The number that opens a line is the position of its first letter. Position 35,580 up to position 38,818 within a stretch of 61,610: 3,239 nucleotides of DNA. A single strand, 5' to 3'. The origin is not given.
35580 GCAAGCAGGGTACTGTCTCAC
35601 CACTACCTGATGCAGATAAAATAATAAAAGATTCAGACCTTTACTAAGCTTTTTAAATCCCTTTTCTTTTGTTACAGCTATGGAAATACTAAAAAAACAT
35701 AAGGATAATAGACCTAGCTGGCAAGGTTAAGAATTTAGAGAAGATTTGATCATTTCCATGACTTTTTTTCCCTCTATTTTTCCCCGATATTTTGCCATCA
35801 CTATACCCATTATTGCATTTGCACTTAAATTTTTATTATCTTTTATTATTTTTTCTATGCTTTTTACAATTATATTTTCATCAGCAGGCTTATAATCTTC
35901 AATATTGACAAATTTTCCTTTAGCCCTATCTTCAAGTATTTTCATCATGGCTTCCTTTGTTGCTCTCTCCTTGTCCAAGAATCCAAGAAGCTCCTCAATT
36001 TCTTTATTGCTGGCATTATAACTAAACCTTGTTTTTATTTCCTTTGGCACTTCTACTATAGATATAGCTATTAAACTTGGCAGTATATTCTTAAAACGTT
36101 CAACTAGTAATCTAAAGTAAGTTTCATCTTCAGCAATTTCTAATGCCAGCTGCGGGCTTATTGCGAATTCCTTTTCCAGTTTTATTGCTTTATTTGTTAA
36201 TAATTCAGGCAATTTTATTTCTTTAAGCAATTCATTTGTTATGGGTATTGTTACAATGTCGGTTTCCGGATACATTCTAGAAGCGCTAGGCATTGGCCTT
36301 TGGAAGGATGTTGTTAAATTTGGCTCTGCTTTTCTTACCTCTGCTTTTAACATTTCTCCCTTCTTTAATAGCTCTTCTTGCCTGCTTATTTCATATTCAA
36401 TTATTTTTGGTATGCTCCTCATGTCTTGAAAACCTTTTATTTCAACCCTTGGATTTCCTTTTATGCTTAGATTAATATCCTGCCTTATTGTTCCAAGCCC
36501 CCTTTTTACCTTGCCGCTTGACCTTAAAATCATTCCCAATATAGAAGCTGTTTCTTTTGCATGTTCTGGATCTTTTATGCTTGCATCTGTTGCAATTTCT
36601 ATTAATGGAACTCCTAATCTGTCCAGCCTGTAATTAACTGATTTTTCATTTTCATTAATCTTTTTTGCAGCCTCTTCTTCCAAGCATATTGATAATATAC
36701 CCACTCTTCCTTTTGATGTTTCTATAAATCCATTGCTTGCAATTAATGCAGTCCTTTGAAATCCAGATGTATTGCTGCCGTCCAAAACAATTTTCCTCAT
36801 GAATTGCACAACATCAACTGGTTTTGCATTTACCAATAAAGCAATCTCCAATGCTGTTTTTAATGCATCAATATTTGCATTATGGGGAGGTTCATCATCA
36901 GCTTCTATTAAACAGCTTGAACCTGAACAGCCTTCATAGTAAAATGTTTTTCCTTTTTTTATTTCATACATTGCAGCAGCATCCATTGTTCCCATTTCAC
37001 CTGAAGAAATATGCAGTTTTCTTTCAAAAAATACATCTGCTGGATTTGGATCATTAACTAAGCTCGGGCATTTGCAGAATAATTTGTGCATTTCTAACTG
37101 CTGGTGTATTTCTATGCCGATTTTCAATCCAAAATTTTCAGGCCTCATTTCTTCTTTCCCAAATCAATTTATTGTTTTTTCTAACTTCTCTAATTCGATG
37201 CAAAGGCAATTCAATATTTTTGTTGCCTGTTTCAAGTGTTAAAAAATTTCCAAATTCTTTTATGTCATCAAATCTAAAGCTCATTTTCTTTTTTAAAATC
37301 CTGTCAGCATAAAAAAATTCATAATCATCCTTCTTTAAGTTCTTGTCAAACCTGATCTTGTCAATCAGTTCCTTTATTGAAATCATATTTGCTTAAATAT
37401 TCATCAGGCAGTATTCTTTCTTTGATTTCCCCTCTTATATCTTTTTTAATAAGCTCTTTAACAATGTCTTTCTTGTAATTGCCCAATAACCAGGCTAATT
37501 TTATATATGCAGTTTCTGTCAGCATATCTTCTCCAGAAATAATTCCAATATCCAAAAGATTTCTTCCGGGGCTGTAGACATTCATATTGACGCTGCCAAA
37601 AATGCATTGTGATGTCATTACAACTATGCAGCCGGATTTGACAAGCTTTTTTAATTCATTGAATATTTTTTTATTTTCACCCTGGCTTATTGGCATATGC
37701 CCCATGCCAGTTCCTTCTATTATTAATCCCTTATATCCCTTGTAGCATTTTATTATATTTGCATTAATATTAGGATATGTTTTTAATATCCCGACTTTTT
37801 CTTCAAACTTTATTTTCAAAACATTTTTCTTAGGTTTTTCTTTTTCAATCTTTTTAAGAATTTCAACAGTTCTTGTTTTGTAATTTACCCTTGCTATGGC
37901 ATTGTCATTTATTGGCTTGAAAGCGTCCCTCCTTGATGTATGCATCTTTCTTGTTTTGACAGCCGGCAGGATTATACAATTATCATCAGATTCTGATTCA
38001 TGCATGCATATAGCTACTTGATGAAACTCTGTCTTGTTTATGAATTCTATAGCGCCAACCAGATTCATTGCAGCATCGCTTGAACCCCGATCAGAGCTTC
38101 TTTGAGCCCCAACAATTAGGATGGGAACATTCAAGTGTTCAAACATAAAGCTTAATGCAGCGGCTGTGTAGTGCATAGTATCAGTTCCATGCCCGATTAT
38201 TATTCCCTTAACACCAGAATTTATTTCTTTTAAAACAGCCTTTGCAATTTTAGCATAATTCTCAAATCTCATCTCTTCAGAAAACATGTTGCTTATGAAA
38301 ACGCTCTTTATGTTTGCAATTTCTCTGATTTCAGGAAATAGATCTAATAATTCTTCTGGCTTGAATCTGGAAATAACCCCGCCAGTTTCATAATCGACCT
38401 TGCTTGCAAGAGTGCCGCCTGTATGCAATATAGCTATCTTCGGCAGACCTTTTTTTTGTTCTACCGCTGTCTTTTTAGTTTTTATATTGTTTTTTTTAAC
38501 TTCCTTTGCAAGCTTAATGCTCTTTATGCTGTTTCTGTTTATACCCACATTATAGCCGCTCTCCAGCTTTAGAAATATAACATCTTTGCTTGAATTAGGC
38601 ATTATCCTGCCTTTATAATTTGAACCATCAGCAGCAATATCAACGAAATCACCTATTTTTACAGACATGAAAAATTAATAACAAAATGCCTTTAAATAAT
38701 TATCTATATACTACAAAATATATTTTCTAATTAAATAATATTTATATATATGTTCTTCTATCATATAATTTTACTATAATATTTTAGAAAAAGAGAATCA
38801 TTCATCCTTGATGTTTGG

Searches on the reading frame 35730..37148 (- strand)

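Call 54: search_protein_families(library=pfam, proteins=[window:35730-37148:-], max_evalue=0.001)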
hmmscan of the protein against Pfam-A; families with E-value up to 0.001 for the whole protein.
window:35730-37148:- (473 aa): 2 families
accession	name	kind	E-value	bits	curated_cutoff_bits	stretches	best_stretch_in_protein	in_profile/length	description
PF02934.20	GatB_N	-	8e-56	189.7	23.4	1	9-308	2-276/277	GatB/GatE catalytic domain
PF02637.23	GatB_Yqey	-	1.6e-05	25.3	27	1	351-471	9-148/148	GatB domain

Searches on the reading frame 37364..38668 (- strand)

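Call 54: search_protein_families(library=pfam, proteins=[window:37364-38668:-], max_evalue=0.001)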
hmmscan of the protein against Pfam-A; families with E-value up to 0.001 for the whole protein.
window:37364-38668:- (435 aa): 3 families
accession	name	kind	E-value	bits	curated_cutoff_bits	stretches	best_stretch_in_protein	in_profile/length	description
PF00710.25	Asparaginase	-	5.5e-56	189.6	22.5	1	77-270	1-187/193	Asparaginase, N-terminal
PF17763.6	Asparaginase_C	-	1e-29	103.3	34.6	1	291-399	1-105/114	Glutaminase/Asparaginase C-terminal domain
PF18195.6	GatD_N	-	1.1e-13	50.7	25.7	1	4-53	2-53/54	GatD N-terminal domain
